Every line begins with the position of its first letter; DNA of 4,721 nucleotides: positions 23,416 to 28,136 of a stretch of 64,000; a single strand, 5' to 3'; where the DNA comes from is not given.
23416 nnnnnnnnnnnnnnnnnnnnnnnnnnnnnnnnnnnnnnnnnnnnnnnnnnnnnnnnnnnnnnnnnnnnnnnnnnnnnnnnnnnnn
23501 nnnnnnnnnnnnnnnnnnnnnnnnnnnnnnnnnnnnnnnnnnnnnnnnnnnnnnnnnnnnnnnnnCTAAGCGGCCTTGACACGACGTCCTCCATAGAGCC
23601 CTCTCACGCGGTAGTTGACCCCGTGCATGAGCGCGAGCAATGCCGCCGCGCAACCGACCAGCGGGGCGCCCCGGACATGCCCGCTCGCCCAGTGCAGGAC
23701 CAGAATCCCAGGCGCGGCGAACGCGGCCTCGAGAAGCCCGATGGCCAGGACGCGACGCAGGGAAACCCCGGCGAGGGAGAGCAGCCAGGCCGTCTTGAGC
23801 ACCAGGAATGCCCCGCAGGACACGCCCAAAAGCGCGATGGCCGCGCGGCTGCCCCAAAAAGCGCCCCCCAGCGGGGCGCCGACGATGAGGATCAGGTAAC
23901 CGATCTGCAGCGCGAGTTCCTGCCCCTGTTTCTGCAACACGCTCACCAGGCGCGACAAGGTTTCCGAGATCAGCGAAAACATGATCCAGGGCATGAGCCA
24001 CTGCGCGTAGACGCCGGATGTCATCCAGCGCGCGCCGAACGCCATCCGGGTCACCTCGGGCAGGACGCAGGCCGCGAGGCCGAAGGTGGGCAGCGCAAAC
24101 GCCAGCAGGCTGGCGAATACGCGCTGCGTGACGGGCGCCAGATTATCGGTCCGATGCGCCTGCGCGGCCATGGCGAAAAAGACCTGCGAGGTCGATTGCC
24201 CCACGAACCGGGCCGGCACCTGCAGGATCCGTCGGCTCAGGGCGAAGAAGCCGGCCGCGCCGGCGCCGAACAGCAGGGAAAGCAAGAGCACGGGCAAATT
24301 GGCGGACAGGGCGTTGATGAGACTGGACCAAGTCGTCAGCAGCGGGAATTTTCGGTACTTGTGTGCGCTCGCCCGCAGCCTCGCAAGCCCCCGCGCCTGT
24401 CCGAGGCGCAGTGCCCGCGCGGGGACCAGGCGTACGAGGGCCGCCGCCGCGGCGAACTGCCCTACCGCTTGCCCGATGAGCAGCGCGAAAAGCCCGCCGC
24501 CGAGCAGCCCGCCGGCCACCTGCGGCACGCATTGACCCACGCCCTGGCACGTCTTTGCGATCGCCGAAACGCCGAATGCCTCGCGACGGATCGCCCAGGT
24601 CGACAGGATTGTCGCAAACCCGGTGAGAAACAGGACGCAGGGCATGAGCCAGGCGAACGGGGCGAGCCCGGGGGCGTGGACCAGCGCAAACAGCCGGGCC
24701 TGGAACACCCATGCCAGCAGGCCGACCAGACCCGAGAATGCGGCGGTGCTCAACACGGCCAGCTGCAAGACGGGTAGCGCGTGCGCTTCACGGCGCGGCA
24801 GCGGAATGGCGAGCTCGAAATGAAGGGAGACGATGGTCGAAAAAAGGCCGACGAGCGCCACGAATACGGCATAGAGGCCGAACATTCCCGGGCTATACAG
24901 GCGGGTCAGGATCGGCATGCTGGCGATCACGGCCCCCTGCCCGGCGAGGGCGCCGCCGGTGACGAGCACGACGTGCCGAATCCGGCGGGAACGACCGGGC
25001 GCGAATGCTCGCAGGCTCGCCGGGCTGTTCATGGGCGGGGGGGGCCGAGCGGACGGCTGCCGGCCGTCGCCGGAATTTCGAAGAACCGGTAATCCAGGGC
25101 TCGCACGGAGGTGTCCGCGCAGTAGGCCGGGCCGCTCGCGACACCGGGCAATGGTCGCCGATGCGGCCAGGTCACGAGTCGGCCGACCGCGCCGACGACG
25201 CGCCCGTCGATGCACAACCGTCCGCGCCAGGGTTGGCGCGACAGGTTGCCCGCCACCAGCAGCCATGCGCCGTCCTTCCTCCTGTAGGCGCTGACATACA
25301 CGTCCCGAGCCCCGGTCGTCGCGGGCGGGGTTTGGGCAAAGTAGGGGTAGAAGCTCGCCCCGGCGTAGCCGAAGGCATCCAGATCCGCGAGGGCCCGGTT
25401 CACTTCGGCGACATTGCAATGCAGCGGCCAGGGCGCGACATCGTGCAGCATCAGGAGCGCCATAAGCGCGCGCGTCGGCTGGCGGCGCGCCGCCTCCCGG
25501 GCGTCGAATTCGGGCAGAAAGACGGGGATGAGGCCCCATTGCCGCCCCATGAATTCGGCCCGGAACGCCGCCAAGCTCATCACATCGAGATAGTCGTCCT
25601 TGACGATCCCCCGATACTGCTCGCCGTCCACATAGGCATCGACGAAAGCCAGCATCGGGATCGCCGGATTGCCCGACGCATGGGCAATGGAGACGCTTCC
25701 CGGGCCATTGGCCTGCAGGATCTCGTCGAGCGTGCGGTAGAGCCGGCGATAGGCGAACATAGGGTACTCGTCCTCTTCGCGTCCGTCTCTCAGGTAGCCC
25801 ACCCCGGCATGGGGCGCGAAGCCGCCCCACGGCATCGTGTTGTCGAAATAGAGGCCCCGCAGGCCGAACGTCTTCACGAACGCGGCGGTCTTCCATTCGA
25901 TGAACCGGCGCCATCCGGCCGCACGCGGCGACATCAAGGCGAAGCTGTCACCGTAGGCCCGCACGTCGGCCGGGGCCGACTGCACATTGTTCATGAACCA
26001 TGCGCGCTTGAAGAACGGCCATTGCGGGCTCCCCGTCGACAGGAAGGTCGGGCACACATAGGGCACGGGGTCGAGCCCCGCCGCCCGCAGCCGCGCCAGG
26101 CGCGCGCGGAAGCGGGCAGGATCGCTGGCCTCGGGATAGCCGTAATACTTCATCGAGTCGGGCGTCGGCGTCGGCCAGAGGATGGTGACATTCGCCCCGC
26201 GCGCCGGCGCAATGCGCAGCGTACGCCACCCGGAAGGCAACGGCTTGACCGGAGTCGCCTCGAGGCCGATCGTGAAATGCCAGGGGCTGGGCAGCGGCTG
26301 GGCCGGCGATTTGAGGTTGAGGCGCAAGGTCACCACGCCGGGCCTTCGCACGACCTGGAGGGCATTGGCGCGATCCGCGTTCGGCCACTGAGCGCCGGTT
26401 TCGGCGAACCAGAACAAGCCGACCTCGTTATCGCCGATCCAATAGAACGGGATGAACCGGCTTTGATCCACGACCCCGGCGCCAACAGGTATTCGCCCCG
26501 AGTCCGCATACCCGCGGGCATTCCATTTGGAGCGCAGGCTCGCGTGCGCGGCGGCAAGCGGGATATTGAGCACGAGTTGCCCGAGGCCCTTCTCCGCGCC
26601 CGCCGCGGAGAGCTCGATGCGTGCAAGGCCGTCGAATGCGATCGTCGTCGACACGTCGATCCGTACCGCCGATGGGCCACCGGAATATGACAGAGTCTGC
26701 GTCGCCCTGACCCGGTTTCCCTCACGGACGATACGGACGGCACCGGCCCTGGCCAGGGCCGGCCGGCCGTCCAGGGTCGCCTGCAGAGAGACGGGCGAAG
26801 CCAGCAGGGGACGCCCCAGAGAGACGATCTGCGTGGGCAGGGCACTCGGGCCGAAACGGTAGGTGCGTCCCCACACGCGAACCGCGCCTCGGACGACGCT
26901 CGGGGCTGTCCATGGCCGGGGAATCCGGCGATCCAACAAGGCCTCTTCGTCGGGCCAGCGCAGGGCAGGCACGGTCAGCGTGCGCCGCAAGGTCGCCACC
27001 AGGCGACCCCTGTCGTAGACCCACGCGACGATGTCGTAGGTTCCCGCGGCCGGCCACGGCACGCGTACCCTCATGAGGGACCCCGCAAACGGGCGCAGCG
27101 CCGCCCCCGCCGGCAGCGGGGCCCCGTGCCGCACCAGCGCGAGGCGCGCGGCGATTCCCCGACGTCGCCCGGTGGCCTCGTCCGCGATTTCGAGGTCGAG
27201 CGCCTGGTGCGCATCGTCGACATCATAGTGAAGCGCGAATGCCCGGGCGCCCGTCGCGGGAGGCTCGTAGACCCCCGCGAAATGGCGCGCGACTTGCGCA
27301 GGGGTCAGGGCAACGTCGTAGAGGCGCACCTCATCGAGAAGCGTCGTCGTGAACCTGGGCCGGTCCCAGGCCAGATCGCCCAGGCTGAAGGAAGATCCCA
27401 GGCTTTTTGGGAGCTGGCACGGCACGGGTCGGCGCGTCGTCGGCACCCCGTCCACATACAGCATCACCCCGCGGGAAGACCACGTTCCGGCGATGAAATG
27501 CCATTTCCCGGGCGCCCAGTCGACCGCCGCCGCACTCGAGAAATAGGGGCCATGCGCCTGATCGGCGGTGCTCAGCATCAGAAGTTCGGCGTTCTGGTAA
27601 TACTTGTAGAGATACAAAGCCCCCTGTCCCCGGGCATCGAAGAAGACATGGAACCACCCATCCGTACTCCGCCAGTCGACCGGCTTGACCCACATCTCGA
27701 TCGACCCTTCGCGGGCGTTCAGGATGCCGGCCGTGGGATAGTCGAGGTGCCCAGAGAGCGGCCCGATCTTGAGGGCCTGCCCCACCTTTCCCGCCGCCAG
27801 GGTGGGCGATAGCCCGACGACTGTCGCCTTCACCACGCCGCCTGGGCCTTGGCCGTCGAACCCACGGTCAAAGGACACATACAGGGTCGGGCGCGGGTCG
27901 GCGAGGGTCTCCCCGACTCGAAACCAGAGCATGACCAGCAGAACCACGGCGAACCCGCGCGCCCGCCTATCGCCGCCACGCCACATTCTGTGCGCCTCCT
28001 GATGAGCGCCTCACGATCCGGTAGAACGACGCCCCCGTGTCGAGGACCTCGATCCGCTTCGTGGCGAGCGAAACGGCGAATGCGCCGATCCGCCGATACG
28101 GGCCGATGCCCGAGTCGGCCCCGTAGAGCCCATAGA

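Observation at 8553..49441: Exosortase EPS locus, a complete T2SS operon and C-terminally sorted cargo form one contiguous ~41 kb envelope supercluster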

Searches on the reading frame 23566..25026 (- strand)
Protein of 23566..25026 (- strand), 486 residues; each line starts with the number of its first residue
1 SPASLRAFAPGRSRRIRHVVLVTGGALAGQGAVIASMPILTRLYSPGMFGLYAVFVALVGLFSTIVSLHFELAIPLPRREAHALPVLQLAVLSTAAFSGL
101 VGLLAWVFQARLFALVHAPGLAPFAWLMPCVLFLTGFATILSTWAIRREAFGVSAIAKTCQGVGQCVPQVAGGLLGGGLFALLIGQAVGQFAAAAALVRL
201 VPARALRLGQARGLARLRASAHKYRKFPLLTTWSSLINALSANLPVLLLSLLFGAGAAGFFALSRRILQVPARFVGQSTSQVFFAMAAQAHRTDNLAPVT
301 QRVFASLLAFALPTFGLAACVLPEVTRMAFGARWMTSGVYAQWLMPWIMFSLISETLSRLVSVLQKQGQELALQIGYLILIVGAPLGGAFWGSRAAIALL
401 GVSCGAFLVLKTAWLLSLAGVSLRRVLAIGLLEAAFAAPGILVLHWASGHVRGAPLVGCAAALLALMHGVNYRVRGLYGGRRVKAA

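Call 11: search_protein_families(library=pfam, proteins=[window:23566-25026:-], max_evalue=0.01)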
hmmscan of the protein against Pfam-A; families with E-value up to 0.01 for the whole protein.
window:23566-25026:- (486 aa): 2 families
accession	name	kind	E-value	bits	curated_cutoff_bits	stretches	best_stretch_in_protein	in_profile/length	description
PF13440.11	Polysacc_synt_3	-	3.9e-20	72.7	23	1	39-336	1-290/293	Polysaccharide biosynthesis protein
PF01943.22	Polysacc_synt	-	1.3e-09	38.3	28.2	1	21-284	7-267/274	Polysaccharide biosynthesis protein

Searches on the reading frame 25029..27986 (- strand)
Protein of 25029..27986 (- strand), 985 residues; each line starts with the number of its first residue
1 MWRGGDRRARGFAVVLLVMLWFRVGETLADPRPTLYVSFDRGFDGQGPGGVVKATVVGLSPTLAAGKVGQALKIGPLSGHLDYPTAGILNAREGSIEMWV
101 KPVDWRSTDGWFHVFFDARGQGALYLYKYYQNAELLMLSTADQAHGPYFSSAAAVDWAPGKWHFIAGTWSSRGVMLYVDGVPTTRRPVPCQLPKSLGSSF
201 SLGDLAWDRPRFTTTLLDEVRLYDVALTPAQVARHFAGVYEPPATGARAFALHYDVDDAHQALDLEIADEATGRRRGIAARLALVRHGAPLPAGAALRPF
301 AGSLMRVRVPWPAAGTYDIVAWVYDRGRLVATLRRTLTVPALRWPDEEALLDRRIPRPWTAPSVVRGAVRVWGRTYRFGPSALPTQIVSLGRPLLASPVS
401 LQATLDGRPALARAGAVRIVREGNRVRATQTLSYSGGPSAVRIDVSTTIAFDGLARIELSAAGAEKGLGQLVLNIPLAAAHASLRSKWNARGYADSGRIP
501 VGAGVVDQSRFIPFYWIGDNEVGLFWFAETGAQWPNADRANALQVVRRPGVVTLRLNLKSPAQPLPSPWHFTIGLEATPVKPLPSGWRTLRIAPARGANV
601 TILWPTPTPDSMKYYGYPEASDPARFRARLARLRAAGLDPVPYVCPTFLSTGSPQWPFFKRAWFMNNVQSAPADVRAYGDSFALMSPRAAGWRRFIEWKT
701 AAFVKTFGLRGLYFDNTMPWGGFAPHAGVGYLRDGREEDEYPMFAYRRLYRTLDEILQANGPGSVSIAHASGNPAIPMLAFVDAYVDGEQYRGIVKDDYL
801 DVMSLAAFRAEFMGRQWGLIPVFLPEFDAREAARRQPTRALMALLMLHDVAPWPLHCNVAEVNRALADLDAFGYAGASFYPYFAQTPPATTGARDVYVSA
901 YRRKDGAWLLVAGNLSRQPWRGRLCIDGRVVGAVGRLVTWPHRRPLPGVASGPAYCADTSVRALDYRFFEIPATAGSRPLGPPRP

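Call 5: search_protein_families(library=ncbifam, proteins=[window:25029-27986:-], max_evalue=0.001)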
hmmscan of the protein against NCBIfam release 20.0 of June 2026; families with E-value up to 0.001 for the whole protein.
window:25029-27986:- (985 aa): 0 families

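Call 11: search_protein_families(library=pfam, proteins=[window:25029-27986:-], max_evalue=0.01)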
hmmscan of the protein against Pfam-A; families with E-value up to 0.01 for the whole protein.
window:25029-27986:- (985 aa): 2 families
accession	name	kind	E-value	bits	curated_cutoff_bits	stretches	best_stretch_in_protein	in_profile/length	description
PF13385.13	Laminin_G_3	-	4e-23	82.7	27.6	1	80-233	6-151/151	Concanavalin A-like lectin/glucanases superfamily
PF19543.5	GH123_N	-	7.6e-06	24.5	22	1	342-524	324-513/969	Glycoside hydrolase 123, N-terminal domain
